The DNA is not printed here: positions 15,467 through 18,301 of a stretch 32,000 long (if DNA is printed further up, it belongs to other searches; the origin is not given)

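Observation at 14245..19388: Candidate undescribed modification/defence-like island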

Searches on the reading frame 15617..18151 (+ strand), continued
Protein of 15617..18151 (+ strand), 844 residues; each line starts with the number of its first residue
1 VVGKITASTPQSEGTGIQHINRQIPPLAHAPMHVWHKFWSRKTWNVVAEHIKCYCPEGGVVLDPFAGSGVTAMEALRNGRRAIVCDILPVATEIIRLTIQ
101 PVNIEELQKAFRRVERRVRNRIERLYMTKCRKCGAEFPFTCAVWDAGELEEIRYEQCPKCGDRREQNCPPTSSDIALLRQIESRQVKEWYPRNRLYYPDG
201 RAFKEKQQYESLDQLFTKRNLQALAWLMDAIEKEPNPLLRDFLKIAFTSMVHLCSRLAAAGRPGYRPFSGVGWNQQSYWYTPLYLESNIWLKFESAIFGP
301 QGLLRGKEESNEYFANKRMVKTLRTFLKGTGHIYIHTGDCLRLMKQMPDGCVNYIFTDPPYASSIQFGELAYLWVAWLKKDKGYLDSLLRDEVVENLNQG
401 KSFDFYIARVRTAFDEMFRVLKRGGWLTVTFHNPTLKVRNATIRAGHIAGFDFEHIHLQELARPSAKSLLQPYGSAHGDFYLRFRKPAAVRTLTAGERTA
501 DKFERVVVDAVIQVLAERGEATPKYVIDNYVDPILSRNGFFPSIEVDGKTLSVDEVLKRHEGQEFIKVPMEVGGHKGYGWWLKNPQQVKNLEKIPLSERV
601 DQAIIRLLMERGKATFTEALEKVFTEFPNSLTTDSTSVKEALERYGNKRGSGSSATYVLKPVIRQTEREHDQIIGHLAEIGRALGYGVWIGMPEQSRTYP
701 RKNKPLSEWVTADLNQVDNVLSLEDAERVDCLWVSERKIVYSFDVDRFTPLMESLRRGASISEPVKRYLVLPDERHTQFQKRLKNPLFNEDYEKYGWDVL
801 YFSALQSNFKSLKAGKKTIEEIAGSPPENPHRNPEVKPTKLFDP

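Call 96: search_protein_families(library=pfam, proteins=[L124:4275-7763:+, L118:3579-6686:+, L117:2929-6222:+, L137:4296-6944:+, L145:886-4116:+, L150:4272-7547:+, L120:4439-5473:+, L123:1264-1680:+], max_evalue=0.001)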
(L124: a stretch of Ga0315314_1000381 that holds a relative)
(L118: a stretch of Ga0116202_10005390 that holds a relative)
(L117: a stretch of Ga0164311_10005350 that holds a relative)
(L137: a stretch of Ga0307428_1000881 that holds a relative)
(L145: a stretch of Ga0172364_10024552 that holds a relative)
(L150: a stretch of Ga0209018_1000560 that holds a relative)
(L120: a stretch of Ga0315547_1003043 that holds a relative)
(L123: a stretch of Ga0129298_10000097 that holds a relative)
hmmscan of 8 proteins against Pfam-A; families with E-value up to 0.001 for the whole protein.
L124:4275-7763:+ (1163 aa): 5 families
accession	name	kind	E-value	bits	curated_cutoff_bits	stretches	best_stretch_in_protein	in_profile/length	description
PF02384.22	N6_Mtase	-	6.7e-24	85.2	20.4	1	344-652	2-265/311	N-6 DNA Methylase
PF07669.17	Eco57I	-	2e-19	70.8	25.3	1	423-602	3-171/171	Eco57I restriction-modification methylase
PF20473.4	MmeI_Mtase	-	1.6e-08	34.5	27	1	383-570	17-201/259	MmeI, DNA-methyltransferase domain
PF01170.24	UPF0020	-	0.00067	19.8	22.3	0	370-410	13-54/197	RMKL-like, methyltransferase domain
PF22837.1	M_Eco57I_C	-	0.00073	19.5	27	0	728-923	31-219/283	Type II methyltransferase M.Eco57I, C-terminal domain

L118:3579-6686:+ (1036 aa): 4 families
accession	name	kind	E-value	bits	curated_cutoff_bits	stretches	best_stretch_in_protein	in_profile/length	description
PF02384.22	N6_Mtase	-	5.8e-23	82.1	20.4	1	344-634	3-251/311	N-6 DNA Methylase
PF07669.17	Eco57I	-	5.2e-22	79.2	25.3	1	421-598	2-171/171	Eco57I restriction-modification methylase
PF20473.4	MmeI_Mtase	-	2e-09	37.5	27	1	386-512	21-153/259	MmeI, DNA-methyltransferase domain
PF01170.24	UPF0020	-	1.5e-05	25.2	22.3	1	376-506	20-133/197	RMKL-like, methyltransferase domain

L117:2929-6222:+ (1098 aa): 4 families
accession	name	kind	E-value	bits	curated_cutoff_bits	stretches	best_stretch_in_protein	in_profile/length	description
PF02384.22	N6_Mtase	-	1.2e-13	51.6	20.4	1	338-437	4-99/311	N-6 DNA Methylase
PF07669.17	Eco57I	-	1.6e-12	48.3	25.3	1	418-701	3-168/171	Eco57I restriction-modification methylase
PF20473.4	MmeI_Mtase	-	3.5e-07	30.1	27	0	370-438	11-85/259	MmeI, DNA-methyltransferase domain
PF01170.24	UPF0020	-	0.00048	20.3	22.3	0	365-393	16-43/197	RMKL-like, methyltransferase domain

L137:4296-6944:+ (883 aa): 3 families
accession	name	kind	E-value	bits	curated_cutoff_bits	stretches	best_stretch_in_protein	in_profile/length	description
PF02384.22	N6_Mtase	-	5.2e-22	79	20.4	1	348-658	3-267/311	N-6 DNA Methylase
PF07669.17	Eco57I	-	1.4e-20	74.5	25.3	1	425-606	2-171/171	Eco57I restriction-modification methylase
PF20473.4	MmeI_Mtase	-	4.2e-06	26.6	27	1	390-516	21-154/259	MmeI, DNA-methyltransferase domain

L145:886-4116:+ (1077 aa): 3 families
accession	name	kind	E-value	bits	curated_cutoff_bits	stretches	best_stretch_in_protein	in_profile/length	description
PF07669.17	Eco57I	-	3.6e-12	47.1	25.3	1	422-665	3-149/171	Eco57I restriction-modification methylase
PF02384.22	N6_Mtase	-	5.7e-12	46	20.4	1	342-441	4-99/311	N-6 DNA Methylase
PF20473.4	MmeI_Mtase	-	2e-06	27.6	27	0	372-407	9-44/259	MmeI, DNA-methyltransferase domain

L150:4272-7547:+ (1092 aa): 4 families
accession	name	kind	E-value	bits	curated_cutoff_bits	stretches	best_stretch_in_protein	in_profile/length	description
PF02384.22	N6_Mtase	-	3.8e-11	43.3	20.4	1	357-443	20-99/311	N-6 DNA Methylase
PF07669.17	Eco57I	-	1.1e-09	39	25.3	1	424-679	3-148/171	Eco57I restriction-modification methylase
PF20473.4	MmeI_Mtase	-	7.4e-05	22.5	27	0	376-411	11-46/259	MmeI, DNA-methyltransferase domain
PF01170.24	UPF0020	-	0.00015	21.9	22.3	0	371-440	16-95/197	RMKL-like, methyltransferase domain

L120:4439-5473:+ (345 aa): 7 families
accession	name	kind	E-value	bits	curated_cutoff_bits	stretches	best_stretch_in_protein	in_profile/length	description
PF02661.23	Fic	-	5.1e-23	82.2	24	1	102-207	2-93/93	Fic/DOC family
PF08279.18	HTH_11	-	7.9e-08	32.5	25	1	288-336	1-49/55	HTH domain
PF13412.12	HTH_24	-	2.4e-07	30.7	21.9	1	286-331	2-47/48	Winged helix-turn-helix DNA-binding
PF12802.13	MarR_2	-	2.8e-06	27.8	27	1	285-333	3-52/61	MarR family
PF13404.12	HTH_AsnC-type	-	1.9e-05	24.9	27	0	292-325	8-41/42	AsnC-type helix-turn-helix domain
PF01047.28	MarR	-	9.4e-05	22.7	24.6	1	285-330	1-46/59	MarR family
PF13784.11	Fic_N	-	0.00057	20.3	26.7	0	41-91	29-78/82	Fic/DOC family N-terminal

L123:1264-1680:+ (139 aa): 2 families
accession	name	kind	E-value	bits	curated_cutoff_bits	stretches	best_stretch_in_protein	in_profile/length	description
PF13470.12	PIN_3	-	9.3e-19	68.8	27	1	6-112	1-114/115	PIN domain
PF01850.27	PIN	-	0.00011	23.2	23.6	0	7-115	1-115/120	PIN domain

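Call 97: search_protein_families(library=padloc, proteins=[L124:4275-7763:+, L118:3579-6686:+, L117:2929-6222:+, L145:886-4116:+, L150:4272-7547:+, L130:4339-7434:+], max_evalue=1e-10)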
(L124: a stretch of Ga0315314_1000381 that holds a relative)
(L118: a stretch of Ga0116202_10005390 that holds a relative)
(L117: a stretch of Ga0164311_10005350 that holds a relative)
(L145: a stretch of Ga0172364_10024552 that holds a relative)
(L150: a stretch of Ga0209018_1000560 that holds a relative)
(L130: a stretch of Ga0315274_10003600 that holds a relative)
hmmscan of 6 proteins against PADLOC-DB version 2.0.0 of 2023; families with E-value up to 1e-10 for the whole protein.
L124:4275-7763:+ (1163 aa): 21 families
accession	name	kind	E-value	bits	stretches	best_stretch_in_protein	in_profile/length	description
PDLC03267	MTase_II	-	1e-44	151.4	2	365-621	14-222/539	Type II methyltransferase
PDLC03606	REase_MTase_IIG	-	1.5e-44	150.5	1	39-959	27-892/935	Type IIG restriction enzyme-methyltransferase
PDLC03630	REase_MTase_IIG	-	8.3e-25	84.8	1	196-423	193-445/1100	Type IIG restriction enzyme-methyltransferase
PDLC04134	mad2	-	2.1e-23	80.9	1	257-631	168-457/492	mads_2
PDLC03366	MTase_II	-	4.3e-21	73.2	1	497-636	109-242/568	Type II methyltransferase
PDLC03021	MTase_I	-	5.6e-18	63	1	328-446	125-251/491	Type I methyltransferase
PDLC03604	REase_MTase_IIG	-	9e-17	58.4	1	496-621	535-652/1011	Type IIG restriction enzyme-methyltransferase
PDLC03318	MTase_II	-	1.1e-16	58.3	1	332-410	311-391/723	Type II methyltransferase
PDLC03612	REase_MTase_IIG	-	5.7e-16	55.9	1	496-624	807-922/1247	Type IIG restriction enzyme-methyltransferase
PDLC03335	MTase_II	-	6.9e-16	56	1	326-623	42-311/607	Type II methyltransferase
PDLC03248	MTase_II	-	3.8e-15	53.6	0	495-755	85-304/521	Type II methyltransferase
PDLC03222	MTase_II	-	7e-15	52.6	0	499-612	228-334/602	Type II methyltransferase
PDLC03026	MTase_I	-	8.3e-15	52.9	1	326-458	101-242/487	Type I methyltransferase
PDLC03313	MTase_II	-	2.3e-14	50.9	1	350-614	8-251/563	Type II methyltransferase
PDLC02643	DrmMI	-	7.2e-14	48.6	0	496-622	869-986/1347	DrmMI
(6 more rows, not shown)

L118:3579-6686:+ (1036 aa): 25 families
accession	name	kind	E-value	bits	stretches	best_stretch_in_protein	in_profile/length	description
PDLC03606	REase_MTase_IIG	-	5.1e-46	155.3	1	59-953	49-893/935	Type IIG restriction enzyme-methyltransferase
PDLC03267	MTase_II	-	1.4e-38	131.1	2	364-617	14-222/539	Type II methyltransferase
PDLC03366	MTase_II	-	1.3e-22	78.3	1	495-632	108-242/568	Type II methyltransferase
PDLC03335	MTase_II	-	1.3e-20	71.6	1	329-635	46-329/607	Type II methyltransferase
PDLC04134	mad2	-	1.4e-20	71.6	1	60-617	39-450/492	mads_2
PDLC03222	MTase_II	-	3.3e-20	70.2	1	477-618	205-344/602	Type II methyltransferase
PDLC03604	REase_MTase_IIG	-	2.4e-19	66.9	1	488-615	528-650/1011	Type IIG restriction enzyme-methyltransferase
PDLC03612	REase_MTase_IIG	-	1.1e-18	64.8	1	495-620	807-922/1247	Type IIG restriction enzyme-methyltransferase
PDLC03630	REase_MTase_IIG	-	3.4e-18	62.9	1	191-430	188-457/1100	Type IIG restriction enzyme-methyltransferase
PDLC03021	MTase_I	-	1.8e-17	61.4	1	327-460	125-262/491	Type I methyltransferase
PDLC03248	MTase_II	-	1.7e-16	58.1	0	495-751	86-304/521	Type II methyltransferase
PDLC03318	MTase_II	-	1.8e-16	57.6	1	330-410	310-392/723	Type II methyltransferase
PDLC03313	MTase_II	-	2.2e-15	54.2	1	348-595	7-235/563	Type II methyltransferase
PDLC03026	MTase_I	-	9.3e-15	52.7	1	325-457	101-242/487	Type I methyltransferase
PDLC03018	MTase_I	-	2.3e-14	50.8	1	310-413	250-358/749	Type I methyltransferase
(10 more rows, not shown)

L117:2929-6222:+ (1098 aa): 13 families
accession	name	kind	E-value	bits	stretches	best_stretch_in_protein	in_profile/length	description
PDLC03630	REase_MTase_IIG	-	2.8e-85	285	1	281-732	286-743/1100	Type IIG restriction enzyme-methyltransferase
PDLC03580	REase_II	-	1.3e-44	150.4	1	246-725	247-755/1112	Type II restriction enzyme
PDLC03625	REase_MTase_IIG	-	1.9e-37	126.6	1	327-725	375-760/1109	Type IIG restriction enzyme-methyltransferase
PDLC04134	mad2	-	1.1e-24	85.2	1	323-435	237-333/492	mads_2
PDLC03348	MTase_II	-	5.1e-16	56.3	0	333-437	197-311/727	Type II methyltransferase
PDLC03248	MTase_II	-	1.3e-15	55.2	0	581-713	70-192/521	Type II methyltransferase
PDLC03318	MTase_II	-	2.7e-14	50.5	0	327-403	314-389/723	Type II methyltransferase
PDLC03338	MTase_II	-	4.7e-14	50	1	312-444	86-222/604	Type II methyltransferase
PDLC03021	MTase_I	-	3.1e-13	47.4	0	330-437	135-247/491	Type I methyltransferase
PDLC03025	MTase_I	-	1.1e-12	45.5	1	340-437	144-241/569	Type I methyltransferase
PDLC03267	MTase_II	-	7.9e-12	42.8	0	594-673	104-175/539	Type II methyltransferase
PDLC03357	MTase_II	-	8e-12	42.3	0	322-402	86-165/620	Type II methyltransferase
PDLC03018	MTase_I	-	1.5e-11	41.5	0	289-402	242-351/749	Type I methyltransferase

L145:886-4116:+ (1077 aa): 14 families
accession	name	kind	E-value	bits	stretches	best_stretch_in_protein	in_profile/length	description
PDLC03630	REase_MTase_IIG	-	1.1e-85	286.4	1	80-721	55-744/1100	Type IIG restriction enzyme-methyltransferase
PDLC03580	REase_II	-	3.3e-50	168.9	1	248-679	245-720/1112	Type II restriction enzyme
PDLC03625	REase_MTase_IIG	-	4.3e-36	122.1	1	338-657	383-702/1109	Type IIG restriction enzyme-methyltransferase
PDLC04134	mad2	-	5.5e-23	79.5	1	186-482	96-362/492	mads_2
PDLC03338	MTase_II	-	3.1e-15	53.9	1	344-466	113-240/604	Type II methyltransferase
PDLC03335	MTase_II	-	3.7e-15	53.6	0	330-483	50-201/607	Type II methyltransferase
PDLC03357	MTase_II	-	5e-14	49.6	0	329-406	89-165/620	Type II methyltransferase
PDLC03267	MTase_II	-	2.4e-13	47.9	0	577-664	104-184/539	Type II methyltransferase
PDLC03025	MTase_I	-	4.5e-13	46.7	1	342-441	146-241/569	Type I methyltransferase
PDLC03348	MTase_II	-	5.4e-13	46.3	0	341-483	201-352/727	Type II methyltransferase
PDLC03021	MTase_I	-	9.9e-13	45.7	0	324-441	125-247/491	Type I methyltransferase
PDLC03248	MTase_II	-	1.2e-11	42.1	0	553-666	59-164/521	Type II methyltransferase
PDLC03018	MTase_I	-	1.8e-11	41.2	0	292-410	242-355/749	Type I methyltransferase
PDLC03318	MTase_II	-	2.5e-11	40.7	0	327-408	310-390/723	Type II methyltransferase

L150:4272-7547:+ (1092 aa): 11 families
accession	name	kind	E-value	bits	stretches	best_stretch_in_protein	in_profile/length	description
PDLC03630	REase_MTase_IIG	-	1.2e-81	273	1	72-700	47-713/1100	Type IIG restriction enzyme-methyltransferase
PDLC03580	REase_II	-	5.5e-46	154.9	1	254-672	248-698/1112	Type II restriction enzyme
PDLC03625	REase_MTase_IIG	-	9.1e-35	117.7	1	340-470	383-520/1109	Type IIG restriction enzyme-methyltransferase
PDLC04134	mad2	-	4.9e-21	73.1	1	330-441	235-333/492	mads_2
PDLC03348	MTase_II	-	1e-18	65.2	0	324-443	181-311/727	Type II methyltransferase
PDLC03338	MTase_II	-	5.6e-18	63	1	345-451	112-223/604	Type II methyltransferase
PDLC03248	MTase_II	-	3.5e-12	43.9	0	578-683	70-166/521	Type II methyltransferase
PDLC03318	MTase_II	-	4.2e-12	43.2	0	333-404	314-384/723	Type II methyltransferase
PDLC03267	MTase_II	-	1.3e-11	42.1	0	592-677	105-182/539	Type II methyltransferase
PDLC03025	MTase_I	-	2.5e-11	40.9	1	346-443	144-241/569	Type I methyltransferase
PDLC03021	MTase_I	-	7.1e-11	39.6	0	344-443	144-247/491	Type I methyltransferase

L130:4339-7434:+ (1032 aa): 21 families
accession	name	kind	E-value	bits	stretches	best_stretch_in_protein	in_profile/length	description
PDLC03606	REase_MTase_IIG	-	8.4e-45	151.3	1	55-953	51-896/935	Type IIG restriction enzyme-methyltransferase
PDLC03267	MTase_II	-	1.4e-43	147.7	2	357-627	14-231/539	Type II methyltransferase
PDLC03366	MTase_II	-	1.6e-29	101.1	1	487-620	108-236/568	Type II methyltransferase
PDLC04134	mad2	-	1.1e-23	81.8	1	307-616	216-450/492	mads_2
PDLC03335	MTase_II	-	1.1e-22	78.4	1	316-651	40-351/607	Type II methyltransferase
PDLC03604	REase_MTase_IIG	-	2.2e-21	73.6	1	481-619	529-657/1011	Type IIG restriction enzyme-methyltransferase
PDLC03612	REase_MTase_IIG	-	7e-19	65.5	1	486-611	806-916/1247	Type IIG restriction enzyme-methyltransferase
PDLC03331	MTase_II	-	1.5e-18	64.8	1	717-915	290-485/541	Type II methyltransferase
PDLC03222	MTase_II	-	4.1e-16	56.7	0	470-605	206-334/602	Type II methyltransferase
PDLC03630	REase_MTase_IIG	-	5.6e-16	55.5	0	313-437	321-473/1100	Type IIG restriction enzyme-methyltransferase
PDLC03248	MTase_II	-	5.7e-16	56.3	0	487-762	86-318/521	Type II methyltransferase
PDLC03021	MTase_I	-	3.6e-15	53.8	1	320-450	125-259/491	Type I methyltransferase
PDLC03313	MTase_II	-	3.7e-15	53.5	1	343-597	9-240/563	Type II methyltransferase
PDLC03328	MTase_II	-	2.2e-13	47.6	0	490-610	128-239/587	Type II methyltransferase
PDLC03318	MTase_II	-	2.3e-13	47.4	0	324-400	311-387/723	Type II methyltransferase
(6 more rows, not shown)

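Call 103: search_dna_similar(query=L116:3989-4285:+, collection=plasmids, mode=protein, max_rows=25, max_evalue=0.001)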
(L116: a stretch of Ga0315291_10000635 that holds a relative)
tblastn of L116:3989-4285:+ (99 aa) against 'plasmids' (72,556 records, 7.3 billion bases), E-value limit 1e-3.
Records with a match: 11; places in all: 11; records where one place covers at least 80% of the query: 11.
Best place of each record, by identity: <60% 11.
By first word of the organism name: Acinetobacter 4; Pasteurella 2; Neisseria 2; Acetoanaerobium 1; Escherichia 1; Rubrobacter 1.
By predicted mobility (MOB-suite, as given by PLSDB): non-mobilizable 8; mobilizable 2; conjugative 1.
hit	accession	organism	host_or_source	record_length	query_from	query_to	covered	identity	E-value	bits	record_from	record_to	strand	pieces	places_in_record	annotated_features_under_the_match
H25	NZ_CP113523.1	Pasteurella multocida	rabbit,mixed culture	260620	1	94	95%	34.0%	1e-9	61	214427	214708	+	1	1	radC: DNA repair protein RadC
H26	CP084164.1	Pasteurella multocida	rabbit,mixed culture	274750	1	94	95%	34.0%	1e-9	61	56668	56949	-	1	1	radC: DNA repair protein RadC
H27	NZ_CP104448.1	Acinetobacter baumannii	Homo sapiens,sputum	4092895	10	95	87%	36.0%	1e-9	60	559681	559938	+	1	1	none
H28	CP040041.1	Acinetobacter baumannii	Homo sapiens,blood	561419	10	95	87%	36.0%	2e-9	59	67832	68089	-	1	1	JAB domain-containing protein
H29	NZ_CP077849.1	Acinetobacter baumannii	Homo sapiens,Rectal swab_P28_BU14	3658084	10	95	87%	36.0%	2e-9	59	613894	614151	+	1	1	none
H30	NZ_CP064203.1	Acinetobacter baumannii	Homo sapiens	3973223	10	95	87%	36.0%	2e-9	59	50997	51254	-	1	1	none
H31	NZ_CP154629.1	Acetoanaerobium noterae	cell culture,Sludge of a digestion ...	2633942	10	92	84%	36.1%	7e-8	55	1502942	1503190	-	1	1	none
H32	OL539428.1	Escherichia coli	-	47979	12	94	84%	36.1%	3e-7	54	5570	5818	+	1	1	UPF0758 family protein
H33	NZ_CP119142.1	Neisseria gonorrhoeae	Homo sapiens,whole organism,synovial ...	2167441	10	91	83%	36.6%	6e-6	50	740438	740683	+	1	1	none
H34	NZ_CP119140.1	Neisseria gonorrhoeae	Homo sapiens,whole organism,blood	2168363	10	91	83%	36.6%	6e-6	50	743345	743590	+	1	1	none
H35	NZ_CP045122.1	Rubrobacter marinus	single pure culture,marine sediment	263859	12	92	82%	33.7%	2e-5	48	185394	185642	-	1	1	UPF0758 domain-containing protein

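Call 104: find_related_loci(query=A2, collection=viral_contigs, flank=5000)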
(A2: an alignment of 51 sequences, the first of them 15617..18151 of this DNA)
Query A2 (844 aa) in viral_contigs; peptide patterns used: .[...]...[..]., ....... (x = any residue, [..] = any of these).
29 stretches matched a pattern; 1 encode a relative of the query (tblastn E <= 1e-3); 1 distinct loci.
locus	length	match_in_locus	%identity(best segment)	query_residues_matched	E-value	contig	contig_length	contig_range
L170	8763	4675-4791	38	326-364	2e-7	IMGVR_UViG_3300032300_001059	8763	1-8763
